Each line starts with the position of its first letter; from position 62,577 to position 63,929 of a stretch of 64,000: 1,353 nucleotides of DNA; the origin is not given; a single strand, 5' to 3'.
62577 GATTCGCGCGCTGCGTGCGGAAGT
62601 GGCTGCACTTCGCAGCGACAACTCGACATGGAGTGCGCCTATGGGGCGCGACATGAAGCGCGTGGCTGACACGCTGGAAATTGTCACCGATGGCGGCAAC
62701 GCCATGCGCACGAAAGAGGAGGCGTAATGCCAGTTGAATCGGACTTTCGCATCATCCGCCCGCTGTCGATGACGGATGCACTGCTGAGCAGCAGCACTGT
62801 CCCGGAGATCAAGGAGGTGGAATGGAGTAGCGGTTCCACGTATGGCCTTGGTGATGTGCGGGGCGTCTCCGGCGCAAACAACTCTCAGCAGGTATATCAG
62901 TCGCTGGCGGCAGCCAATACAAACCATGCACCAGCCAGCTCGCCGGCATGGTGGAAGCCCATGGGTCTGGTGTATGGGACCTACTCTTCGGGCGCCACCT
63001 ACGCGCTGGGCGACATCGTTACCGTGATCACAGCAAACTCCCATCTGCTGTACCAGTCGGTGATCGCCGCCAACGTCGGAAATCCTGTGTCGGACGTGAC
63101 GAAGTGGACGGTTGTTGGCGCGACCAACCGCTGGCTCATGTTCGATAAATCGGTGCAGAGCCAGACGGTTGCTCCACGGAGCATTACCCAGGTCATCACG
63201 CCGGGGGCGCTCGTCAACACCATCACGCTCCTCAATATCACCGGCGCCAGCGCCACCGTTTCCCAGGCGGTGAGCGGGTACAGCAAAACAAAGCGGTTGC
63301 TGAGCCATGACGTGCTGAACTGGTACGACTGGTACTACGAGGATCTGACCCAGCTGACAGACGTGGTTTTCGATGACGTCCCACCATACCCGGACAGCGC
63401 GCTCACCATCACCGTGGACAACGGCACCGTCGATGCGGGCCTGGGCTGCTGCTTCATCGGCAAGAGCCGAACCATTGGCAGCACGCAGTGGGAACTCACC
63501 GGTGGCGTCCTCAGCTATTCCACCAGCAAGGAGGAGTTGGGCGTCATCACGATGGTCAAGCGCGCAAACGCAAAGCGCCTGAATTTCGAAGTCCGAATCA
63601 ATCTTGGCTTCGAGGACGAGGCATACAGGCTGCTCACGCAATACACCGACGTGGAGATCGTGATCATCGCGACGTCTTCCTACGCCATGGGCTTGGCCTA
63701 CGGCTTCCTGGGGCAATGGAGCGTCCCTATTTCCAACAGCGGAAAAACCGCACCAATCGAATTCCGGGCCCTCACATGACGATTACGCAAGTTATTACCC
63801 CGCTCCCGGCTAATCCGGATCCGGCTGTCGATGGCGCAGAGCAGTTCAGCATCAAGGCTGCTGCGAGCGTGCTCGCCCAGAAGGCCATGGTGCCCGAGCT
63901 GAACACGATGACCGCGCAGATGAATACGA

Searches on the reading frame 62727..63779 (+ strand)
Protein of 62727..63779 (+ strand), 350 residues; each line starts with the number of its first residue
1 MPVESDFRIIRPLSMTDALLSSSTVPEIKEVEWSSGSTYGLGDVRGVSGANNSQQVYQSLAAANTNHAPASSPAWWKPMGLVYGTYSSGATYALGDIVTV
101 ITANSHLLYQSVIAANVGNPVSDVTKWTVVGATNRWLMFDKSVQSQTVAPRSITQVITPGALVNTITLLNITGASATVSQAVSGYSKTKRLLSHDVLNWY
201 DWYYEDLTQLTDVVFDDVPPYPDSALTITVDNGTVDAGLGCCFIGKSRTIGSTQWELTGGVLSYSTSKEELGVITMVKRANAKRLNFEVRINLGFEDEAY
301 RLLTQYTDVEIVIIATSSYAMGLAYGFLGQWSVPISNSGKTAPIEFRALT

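Call 16: search_protein_families(library=phrogs, proteins=[window:62727-63779:+], max_evalue=0.001)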
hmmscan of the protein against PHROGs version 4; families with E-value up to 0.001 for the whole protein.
window:62727-63779:+ (350 aa): 2 families
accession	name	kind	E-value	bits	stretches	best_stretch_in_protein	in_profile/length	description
phrog_6278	-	unknown function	3.3e-56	191.7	2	85-340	30-295/306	-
phrog_34644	-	unknown function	5.9e-14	52.6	1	84-235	333-492/609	-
